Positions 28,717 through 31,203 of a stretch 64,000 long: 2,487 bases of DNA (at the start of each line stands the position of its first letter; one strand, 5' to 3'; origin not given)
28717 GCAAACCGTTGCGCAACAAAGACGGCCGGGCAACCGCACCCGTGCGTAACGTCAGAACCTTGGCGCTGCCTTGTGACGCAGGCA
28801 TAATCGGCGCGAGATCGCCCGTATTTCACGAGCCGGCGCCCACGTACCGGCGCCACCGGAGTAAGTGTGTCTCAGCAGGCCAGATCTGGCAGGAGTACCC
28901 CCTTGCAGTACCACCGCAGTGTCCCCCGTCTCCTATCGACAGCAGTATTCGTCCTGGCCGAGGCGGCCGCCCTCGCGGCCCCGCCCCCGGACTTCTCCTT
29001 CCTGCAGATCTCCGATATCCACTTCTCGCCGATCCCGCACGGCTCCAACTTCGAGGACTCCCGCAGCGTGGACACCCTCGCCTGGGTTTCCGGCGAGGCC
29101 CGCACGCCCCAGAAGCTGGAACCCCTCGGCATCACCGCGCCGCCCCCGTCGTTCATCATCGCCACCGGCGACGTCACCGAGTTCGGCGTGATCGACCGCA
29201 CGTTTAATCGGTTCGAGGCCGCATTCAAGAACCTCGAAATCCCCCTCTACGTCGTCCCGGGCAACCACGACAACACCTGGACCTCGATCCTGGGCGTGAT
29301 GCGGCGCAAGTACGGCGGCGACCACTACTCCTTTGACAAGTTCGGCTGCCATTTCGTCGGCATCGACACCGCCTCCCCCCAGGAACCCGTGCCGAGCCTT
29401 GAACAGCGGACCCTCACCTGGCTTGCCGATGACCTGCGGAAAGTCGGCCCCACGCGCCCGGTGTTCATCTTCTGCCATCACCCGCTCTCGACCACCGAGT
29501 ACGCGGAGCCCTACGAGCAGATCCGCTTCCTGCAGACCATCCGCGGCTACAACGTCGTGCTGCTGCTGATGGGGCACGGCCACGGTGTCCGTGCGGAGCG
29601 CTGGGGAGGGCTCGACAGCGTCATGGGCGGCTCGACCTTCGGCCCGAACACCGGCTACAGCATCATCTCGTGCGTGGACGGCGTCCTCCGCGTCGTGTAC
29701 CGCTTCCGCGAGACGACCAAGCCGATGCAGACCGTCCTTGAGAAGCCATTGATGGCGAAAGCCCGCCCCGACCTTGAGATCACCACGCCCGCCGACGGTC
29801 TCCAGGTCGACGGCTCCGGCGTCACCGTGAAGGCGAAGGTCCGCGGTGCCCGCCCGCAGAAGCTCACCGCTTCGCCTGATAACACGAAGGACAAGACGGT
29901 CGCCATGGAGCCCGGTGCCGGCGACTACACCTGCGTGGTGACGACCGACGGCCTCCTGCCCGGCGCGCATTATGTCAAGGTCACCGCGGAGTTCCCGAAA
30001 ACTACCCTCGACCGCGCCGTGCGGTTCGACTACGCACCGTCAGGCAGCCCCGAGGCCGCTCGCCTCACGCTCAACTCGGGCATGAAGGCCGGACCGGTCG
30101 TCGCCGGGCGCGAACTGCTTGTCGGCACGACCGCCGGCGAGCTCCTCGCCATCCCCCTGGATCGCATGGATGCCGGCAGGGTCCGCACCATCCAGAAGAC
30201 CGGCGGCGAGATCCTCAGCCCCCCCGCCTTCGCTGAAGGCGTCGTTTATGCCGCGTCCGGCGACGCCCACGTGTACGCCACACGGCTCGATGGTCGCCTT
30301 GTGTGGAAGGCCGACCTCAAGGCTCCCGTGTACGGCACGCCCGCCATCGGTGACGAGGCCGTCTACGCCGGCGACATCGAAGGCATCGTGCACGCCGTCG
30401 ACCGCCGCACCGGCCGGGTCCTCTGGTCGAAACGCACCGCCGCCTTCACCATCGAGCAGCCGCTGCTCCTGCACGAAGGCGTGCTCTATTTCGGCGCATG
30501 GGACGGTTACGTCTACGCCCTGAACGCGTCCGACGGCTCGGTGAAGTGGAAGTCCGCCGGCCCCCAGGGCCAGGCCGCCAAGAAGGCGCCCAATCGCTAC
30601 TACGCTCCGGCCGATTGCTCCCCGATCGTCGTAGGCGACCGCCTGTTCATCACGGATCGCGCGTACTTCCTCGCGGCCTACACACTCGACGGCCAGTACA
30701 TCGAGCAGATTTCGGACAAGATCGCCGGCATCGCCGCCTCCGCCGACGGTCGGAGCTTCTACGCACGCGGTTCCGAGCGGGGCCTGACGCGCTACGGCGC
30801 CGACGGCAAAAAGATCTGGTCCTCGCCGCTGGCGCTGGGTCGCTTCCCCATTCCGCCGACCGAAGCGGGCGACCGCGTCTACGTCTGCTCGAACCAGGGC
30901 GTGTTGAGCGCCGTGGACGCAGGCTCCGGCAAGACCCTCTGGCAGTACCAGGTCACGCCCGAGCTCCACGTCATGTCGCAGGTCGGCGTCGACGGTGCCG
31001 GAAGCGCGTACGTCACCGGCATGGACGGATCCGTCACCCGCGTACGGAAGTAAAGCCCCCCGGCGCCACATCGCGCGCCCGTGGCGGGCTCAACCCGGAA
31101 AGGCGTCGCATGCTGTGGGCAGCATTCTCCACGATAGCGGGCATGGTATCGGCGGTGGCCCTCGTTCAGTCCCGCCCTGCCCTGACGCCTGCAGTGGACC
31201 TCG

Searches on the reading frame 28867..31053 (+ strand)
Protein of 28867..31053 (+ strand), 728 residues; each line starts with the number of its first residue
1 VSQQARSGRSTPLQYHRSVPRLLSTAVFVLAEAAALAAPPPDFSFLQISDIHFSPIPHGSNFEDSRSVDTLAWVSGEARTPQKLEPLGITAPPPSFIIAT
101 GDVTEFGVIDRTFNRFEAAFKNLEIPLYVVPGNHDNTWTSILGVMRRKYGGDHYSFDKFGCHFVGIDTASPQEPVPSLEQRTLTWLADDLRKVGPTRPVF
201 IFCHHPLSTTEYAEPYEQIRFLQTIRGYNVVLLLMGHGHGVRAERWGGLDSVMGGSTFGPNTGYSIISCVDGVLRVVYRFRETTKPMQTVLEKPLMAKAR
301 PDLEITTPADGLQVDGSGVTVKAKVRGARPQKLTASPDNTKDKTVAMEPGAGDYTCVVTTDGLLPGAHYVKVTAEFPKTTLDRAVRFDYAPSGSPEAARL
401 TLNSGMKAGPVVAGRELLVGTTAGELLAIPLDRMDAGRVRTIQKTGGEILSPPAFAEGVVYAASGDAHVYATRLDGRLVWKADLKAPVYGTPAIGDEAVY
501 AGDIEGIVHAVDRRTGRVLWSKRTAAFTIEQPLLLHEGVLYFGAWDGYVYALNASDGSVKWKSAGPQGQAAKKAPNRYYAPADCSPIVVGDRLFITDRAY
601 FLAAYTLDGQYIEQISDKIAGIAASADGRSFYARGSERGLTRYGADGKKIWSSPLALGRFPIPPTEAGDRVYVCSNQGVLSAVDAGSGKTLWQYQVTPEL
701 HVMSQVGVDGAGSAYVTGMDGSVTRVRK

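Call 61: search_protein_families(library=pfam, proteins=[window:28867-31053:+], max_evalue=0.001)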
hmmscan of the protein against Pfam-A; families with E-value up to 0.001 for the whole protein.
window:28867-31053:+ (728 aa): 5 families
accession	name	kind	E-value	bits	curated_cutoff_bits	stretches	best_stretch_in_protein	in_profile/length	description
PF13360.13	PQQ_2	-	8.5e-33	114.4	27.6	2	474-571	11-107/233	Outer membrane protein assembly factor BamB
PF13570.13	Beta-prop_ACSF4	-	2.1e-23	83.7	133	1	406-562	51-209/329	Beta-alanine-activating enzyme, beta-propeller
PF00149.33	Metallophos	-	6.6e-14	53.2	21.5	1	44-239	2-189/191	Calcineurin-like phosphoesterase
PF01011.28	PQQ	-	9.8e-10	38.2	26.7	0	663-699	52-88/595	Glucose/ethanol/alcohol dehydrogenase, beta-propeller domain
PF17957.7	Big_7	-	0.00089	20.3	24.1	0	301-372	1-70/70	Bacterial Ig domain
